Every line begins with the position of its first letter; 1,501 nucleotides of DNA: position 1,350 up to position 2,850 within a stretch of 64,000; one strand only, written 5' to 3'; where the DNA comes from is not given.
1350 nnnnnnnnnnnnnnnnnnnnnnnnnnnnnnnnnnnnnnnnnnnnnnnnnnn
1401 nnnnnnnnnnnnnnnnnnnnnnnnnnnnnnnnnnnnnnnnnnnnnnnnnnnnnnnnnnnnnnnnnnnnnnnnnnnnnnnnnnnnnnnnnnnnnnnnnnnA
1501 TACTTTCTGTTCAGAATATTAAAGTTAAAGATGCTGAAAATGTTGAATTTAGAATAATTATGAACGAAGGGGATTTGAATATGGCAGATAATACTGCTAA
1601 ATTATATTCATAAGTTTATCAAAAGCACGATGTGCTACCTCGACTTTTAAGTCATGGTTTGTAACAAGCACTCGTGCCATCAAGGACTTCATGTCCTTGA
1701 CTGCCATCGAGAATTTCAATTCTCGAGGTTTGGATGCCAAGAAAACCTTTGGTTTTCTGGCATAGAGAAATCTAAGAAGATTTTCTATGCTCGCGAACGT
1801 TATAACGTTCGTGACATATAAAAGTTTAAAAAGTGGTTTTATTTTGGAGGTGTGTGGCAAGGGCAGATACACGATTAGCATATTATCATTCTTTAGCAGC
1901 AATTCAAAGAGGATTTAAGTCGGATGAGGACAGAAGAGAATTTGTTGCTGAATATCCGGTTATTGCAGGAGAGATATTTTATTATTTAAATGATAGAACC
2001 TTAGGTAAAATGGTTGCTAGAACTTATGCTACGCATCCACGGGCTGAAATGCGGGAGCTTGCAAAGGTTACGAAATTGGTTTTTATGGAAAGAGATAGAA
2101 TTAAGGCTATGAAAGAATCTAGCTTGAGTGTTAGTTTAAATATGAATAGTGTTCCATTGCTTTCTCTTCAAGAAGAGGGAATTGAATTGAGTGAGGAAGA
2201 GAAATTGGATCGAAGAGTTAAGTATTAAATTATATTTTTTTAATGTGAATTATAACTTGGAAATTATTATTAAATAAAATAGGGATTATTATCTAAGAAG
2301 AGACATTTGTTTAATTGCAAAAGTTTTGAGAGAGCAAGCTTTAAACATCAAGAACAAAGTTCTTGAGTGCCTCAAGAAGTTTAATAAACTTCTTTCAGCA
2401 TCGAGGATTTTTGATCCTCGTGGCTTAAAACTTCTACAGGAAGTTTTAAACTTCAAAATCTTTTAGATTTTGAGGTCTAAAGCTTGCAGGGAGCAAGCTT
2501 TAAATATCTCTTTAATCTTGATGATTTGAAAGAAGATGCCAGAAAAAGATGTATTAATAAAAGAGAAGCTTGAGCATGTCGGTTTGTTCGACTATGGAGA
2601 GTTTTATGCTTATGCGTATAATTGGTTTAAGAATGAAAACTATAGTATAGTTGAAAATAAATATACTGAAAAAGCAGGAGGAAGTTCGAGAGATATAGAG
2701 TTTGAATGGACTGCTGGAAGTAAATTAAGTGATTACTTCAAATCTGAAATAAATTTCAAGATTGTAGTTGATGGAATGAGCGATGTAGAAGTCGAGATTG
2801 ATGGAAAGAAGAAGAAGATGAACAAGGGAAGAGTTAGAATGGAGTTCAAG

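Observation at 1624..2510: Two arrays of consecutive perfect hairpins flanking ORF 1833..2228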

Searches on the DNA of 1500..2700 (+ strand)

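Call 7: search_rna_families(source=window, start=1500, end=2700, threshold=evalue, max_evalue=10, show_alignments=3)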
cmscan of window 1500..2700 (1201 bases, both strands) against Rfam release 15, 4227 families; matches with E-value up to 10: 19.
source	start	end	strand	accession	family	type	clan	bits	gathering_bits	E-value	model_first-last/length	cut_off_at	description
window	2371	2475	-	RF01830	StyR-44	Gene;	-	22.6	54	1.3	1-107/107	no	Salmonella enterica Typhi npcRNA 44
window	2601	2673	+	RF01605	plasmodium_snoR30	Gene; snRNA; snoRNA; CD-box;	-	21.8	43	1.9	1-74/74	no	small nucleolar RNA snoR30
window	2343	2404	+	RF02443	SpR08_sRNA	Gene; sRNA;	-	20.7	80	1.1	1-73/73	no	Streptococcus sRNA SpR08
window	2335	2426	-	RF01426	snoR126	Gene; snRNA; snoRNA; CD-box;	-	20.4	39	0.87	1-101/101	no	small nucleolar RNA snoR126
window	2441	2485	+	RF04106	mir-1303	Gene; miRNA;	-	19.6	107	1.1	17-67/85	no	mir-1303 microRNA precursor family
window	2425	2503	+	RF03616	MIR1888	Gene; miRNA;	-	19.5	72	1.1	1-101/101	no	MIR1888 microRNA precursor family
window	2485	2539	+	RF01283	snoU30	Gene; snRNA; snoRNA; CD-box;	CL00052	18.9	45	2.1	1-86/86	no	Small nucleolar RNA U30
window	2424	2503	+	RF04172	MIR8675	Gene; miRNA;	-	18.8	90.8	1.9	1-95/95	no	MIR8675 microRNA precursor family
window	2441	2485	+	RF03743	MIR7696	Gene; miRNA;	-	18.5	83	2.2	1-88/88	no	MIR7696 microRNA precursor family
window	2608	2675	+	RF01193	snoR20a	Gene; snRNA; snoRNA; CD-box;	-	18.4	42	9.8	1-90/90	no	Small nucleolar RNA snoR20a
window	2429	2495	+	RF04067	mir-4520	Gene; miRNA;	-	18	90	0.59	1-70/70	no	mir-4520 microRNA precursor family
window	1723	1797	+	RF01937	mir-2780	Gene; miRNA;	-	16.5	95.5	2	1-88/88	no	mir-2780 microRNA precursor family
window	2441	2485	-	RF03743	MIR7696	Gene; miRNA;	-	16.1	83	9.4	1-88/88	no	MIR7696 microRNA precursor family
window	1762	1834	+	RF02574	Ricks_sRNA10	Gene; sRNA;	-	16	97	1.1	1-352/352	no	Rickettsia sRNA 10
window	2459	2538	-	RF00428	SNORA38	Gene; snRNA; snoRNA; HACA-box;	-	15.8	60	2.5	1-131/131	no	Small nucleolar RNA SNORA38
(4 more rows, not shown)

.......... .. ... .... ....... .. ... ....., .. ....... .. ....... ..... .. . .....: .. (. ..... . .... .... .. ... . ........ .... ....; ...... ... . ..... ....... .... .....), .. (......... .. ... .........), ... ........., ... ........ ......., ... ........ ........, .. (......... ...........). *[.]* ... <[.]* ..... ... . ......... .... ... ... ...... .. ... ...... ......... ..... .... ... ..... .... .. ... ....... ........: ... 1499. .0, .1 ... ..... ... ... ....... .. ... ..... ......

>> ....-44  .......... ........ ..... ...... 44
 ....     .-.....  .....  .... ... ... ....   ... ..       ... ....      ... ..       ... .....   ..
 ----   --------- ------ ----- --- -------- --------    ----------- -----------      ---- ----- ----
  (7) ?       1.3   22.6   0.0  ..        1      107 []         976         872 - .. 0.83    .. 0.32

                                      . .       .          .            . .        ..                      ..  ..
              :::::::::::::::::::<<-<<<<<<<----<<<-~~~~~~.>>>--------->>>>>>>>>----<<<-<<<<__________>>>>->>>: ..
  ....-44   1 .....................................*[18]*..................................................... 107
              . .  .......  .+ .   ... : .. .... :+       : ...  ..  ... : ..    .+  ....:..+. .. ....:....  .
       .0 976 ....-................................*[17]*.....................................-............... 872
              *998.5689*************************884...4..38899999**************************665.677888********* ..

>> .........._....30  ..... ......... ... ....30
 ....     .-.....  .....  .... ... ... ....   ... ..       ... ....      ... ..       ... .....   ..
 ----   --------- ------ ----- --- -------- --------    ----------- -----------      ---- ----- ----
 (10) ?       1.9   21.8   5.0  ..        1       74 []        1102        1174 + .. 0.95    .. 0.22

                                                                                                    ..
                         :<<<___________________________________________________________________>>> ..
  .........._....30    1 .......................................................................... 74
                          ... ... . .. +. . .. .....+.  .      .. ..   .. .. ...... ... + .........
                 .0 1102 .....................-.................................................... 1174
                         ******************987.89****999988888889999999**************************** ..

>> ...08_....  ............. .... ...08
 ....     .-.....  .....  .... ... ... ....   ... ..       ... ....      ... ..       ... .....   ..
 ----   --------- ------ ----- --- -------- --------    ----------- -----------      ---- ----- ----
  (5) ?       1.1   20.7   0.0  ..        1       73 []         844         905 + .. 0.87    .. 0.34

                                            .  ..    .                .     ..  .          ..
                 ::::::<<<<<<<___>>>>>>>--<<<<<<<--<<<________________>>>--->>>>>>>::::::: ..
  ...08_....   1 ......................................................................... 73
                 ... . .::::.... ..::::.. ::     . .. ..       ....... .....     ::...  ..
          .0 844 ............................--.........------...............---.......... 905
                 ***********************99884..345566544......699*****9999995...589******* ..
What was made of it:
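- On Any Rfam RNA family: In 1500-2700 the best score is 22.6 bits against a threshold of 54 (call 7).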

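Call 74: build_rna_model(alignment_id=A4, structure=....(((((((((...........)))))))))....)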
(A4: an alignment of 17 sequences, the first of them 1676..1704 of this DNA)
Model R1 built from alignment A4 (17 sequences, 37 columns); structure: as given.
model positions 30; base pairs 9; branch points 0; effective number of sequences 17; information 0.957 bits per position. Calibrated on 0.2 Mb of random sequence (short: E-values are rough).
structure used (alignment columns):
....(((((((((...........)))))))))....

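Call 75: search_with_rna_model(model_id=R1, source=window, max_evalue=10, filters=off)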
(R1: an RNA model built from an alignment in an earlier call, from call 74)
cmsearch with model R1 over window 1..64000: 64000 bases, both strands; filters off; matches with E-value up to 10: 37.
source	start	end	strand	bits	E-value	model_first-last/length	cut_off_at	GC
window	2449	2477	+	31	8.5e-06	1-30/30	no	0.28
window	2344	2370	+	30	1.6e-05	1-30/30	no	0.37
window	1703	1730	+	29.6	2e-05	1-30/30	no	0.43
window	2449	2477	-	29.5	2.1e-05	1-30/30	no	0.28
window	1703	1730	-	26.4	0.00016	1-30/30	no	0.43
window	2397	2425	+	24.3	0.00058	1-30/30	no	0.48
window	2344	2370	-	23.8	0.00078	1-30/30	no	0.37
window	1676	1702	+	20.4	0.0069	1-30/30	no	0.48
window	1680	1700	-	18.4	0.024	5-26/30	no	0.43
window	27598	27617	-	13.9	0.4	1-30/30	no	0.4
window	35535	35564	+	13.3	0.62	1-30/30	no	0.17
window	20586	20635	-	12.9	0.75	1-30/30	no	0.3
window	25933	25961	+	12.8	0.81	1-30/30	no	0.21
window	20586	20635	+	12.4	1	1-30/30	no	0.3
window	2397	2425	-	12.3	1.1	1-30/30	no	0.48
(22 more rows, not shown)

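Call 76: search_with_rna_model(model_id=R1, sources=[L007, L008, L009, L010, L011, L012, L013, L014, L015, L016, L017, L018, L019, L020, L021, L022, L023, L024, L025, L026, L027, L028, L029, L030, L031, L032, L033, L034, L035, L036, L037, L038, L039, L040, L041, L042, L043, L044, L045, L046, L047, L048, L049, L050, L051, L052, L053, L054, L055, L056, L057, L058, L059, L060, L061, L062, L063, L064, L065, L066, L067, L068, L069, L070, L071, L072, L073, L074, L075, L076, L077, L078, L079, L080, L081, L082, L083, L084, L085, L086, L087, L088, L089, L090, L092, L093, L095, L097, L099, L100, L101, L223, L226], max_evalue=1)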
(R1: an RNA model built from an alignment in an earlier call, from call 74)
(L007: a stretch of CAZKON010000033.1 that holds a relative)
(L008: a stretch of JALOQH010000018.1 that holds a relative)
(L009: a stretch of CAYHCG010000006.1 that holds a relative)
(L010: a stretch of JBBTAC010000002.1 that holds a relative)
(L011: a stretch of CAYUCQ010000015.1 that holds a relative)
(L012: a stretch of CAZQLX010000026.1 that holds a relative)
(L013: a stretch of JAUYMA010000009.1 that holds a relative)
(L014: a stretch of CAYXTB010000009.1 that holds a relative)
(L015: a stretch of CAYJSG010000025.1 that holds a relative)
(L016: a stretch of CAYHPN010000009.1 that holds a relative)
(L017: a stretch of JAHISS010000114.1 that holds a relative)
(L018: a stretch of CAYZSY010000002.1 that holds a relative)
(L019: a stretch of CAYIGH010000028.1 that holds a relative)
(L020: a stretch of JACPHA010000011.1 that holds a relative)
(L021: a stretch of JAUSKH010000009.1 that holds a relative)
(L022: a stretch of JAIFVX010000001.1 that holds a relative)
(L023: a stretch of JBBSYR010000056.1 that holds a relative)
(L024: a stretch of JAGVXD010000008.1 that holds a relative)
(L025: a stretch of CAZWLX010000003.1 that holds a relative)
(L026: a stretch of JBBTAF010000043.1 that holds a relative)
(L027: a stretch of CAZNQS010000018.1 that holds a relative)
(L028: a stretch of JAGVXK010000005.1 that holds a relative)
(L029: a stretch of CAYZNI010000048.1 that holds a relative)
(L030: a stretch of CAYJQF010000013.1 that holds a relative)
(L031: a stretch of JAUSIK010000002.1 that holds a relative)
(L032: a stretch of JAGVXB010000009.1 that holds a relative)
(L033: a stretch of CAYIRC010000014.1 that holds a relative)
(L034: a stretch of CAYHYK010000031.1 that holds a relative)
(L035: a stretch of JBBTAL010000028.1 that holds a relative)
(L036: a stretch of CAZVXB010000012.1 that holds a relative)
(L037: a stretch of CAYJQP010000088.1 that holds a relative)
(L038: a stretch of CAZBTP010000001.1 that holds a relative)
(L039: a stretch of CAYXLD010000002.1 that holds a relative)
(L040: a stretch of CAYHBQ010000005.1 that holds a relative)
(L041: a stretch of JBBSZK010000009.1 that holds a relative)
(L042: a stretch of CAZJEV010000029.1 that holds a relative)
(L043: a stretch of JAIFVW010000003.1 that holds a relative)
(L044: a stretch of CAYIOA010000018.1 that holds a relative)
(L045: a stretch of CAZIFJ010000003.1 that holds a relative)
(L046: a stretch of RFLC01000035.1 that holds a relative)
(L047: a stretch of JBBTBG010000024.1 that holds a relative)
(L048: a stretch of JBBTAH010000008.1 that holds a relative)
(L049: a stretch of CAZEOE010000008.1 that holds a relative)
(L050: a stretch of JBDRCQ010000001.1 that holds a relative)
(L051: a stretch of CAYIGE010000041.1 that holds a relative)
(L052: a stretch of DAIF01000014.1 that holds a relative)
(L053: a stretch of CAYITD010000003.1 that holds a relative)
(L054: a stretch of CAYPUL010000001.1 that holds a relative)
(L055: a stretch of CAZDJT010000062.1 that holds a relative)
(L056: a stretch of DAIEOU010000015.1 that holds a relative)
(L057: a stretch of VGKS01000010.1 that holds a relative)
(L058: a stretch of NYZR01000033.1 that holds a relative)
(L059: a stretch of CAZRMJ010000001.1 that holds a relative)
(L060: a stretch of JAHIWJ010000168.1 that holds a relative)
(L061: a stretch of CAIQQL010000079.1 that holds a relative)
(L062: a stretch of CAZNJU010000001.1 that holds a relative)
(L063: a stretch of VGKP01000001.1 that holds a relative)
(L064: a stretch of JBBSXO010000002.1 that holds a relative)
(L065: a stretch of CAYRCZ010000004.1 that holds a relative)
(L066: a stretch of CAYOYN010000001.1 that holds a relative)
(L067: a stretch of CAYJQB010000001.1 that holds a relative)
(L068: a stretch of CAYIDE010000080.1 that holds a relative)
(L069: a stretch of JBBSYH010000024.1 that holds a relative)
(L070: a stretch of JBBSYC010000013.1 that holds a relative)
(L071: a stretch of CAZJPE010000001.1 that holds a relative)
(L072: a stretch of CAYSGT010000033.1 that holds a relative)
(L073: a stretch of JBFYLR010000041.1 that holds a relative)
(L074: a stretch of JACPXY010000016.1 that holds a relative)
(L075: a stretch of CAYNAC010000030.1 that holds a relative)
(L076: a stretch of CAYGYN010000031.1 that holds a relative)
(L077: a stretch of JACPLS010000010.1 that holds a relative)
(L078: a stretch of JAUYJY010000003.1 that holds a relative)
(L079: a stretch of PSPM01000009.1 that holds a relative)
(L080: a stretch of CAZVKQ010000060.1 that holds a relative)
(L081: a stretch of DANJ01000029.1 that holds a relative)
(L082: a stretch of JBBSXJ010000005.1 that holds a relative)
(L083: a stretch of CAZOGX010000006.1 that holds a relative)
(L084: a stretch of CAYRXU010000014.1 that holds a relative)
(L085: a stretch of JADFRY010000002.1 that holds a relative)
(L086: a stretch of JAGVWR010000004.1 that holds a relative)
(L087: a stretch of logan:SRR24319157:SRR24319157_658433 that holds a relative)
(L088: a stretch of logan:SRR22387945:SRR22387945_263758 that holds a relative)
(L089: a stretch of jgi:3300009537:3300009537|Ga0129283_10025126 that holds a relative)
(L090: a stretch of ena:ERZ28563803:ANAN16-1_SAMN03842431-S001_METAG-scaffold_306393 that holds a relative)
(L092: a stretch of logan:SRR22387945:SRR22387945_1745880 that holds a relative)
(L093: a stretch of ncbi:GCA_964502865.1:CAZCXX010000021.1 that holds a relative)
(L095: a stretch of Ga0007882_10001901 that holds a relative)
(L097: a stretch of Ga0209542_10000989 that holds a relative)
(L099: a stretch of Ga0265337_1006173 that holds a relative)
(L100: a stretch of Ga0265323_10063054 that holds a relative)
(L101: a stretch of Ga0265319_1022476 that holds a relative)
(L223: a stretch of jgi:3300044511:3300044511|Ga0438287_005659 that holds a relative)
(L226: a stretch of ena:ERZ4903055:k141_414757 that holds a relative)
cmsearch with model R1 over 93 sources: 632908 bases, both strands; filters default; matches with E-value up to 1: 24.
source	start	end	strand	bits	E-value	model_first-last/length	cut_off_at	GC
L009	4556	4584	+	35.7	4.3e-06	1-30/30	no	0.24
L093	2866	2894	+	31.3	7.1e-05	1-30/30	no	0.38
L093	2866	2894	-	30.4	0.00012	1-30/30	no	0.38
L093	3563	3592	+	30.2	0.00014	1-30/30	no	0.3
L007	6412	6440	+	30.1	0.00015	1-30/30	no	0.38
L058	4504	4534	+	29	0.0003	1-30/30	no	0.42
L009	4556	4584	-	28.4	0.00042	1-30/30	no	0.24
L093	3491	3527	+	28.3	0.00045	1-30/30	no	0.41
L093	3563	3592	-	27.9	0.00061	1-30/30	no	0.3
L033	1501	1532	+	26.9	0.0011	1-30/30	no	0.38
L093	2758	2793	-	26.1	0.0019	1-30/30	no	0.44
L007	6412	6440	-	25.1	0.0036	1-30/30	no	0.38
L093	2724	2759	+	24.8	0.0041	1-30/30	no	0.47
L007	2445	2473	-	24.3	0.0059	1-30/30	no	0.45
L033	1501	1532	-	24.1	0.0066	1-30/30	no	0.38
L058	4504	4534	-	23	0.013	1-30/30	no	0.42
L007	2376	2446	+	22.4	0.019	1-30/30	no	0.39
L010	4514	4561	+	21.9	0.027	1-30/30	no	0.4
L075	2589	2624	-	18.2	0.27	1-30/30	no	0.36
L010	4514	4561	-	18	0.31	1-30/30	no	0.4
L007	2450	2468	+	17.4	0.45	6-25/30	no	0.47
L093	3491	3527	-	17.1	0.52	1-30/30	no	0.41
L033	3087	3116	-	17.1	0.55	1-30/30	no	0.3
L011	8099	8164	-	16.8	0.65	1-30/30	no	0.39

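Call 79: search_rna_families(sources=[L093, L007, L009, L010, L058, L033, L064, L082, L069, L011, L051, L063], threshold=gathering)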
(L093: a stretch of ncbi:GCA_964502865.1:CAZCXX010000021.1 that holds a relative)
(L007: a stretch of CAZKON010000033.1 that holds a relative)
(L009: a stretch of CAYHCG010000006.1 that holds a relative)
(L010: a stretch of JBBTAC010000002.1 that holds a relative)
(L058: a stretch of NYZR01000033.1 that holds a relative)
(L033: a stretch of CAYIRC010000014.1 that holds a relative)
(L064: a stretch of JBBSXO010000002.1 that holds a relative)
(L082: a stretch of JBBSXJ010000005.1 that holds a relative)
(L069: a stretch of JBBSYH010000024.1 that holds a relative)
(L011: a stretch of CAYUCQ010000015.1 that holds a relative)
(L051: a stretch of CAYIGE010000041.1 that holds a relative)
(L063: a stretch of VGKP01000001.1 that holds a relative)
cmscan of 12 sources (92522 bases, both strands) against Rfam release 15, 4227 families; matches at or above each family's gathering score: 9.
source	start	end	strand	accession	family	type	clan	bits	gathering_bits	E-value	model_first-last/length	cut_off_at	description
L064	6387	6457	-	RF00005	tRNA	Gene; tRNA;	CL00001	61.5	29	1e-10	1-71/71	no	tRNA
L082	6182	6252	-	RF00005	tRNA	Gene; tRNA;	CL00001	59.3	29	4e-10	1-71/71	no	tRNA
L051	6159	6229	-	RF00005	tRNA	Gene; tRNA;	CL00001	51.2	29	7e-08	1-71/71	no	tRNA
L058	6623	6760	+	RF00005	tRNA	Gene; tRNA;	CL00001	50.5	29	1.1e-07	1-71/71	no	tRNA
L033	6094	6240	+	RF00005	tRNA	Gene; tRNA;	CL00001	50.4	29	1.1e-07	1-71/71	no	tRNA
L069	2060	2211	+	RF00005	tRNA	Gene; tRNA;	CL00001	49.5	29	2e-07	1-71/71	no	tRNA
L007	6455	6603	-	RF00005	tRNA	Gene; tRNA;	CL00001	49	29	2.6e-07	1-71/71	no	tRNA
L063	7334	7498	+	RF00005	tRNA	Gene; tRNA;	CL00001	44.8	29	4e-06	1-71/71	no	tRNA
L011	8203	8343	+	RF00005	tRNA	Gene; tRNA;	CL00001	43.9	29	7.1e-06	1-71/71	no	tRNA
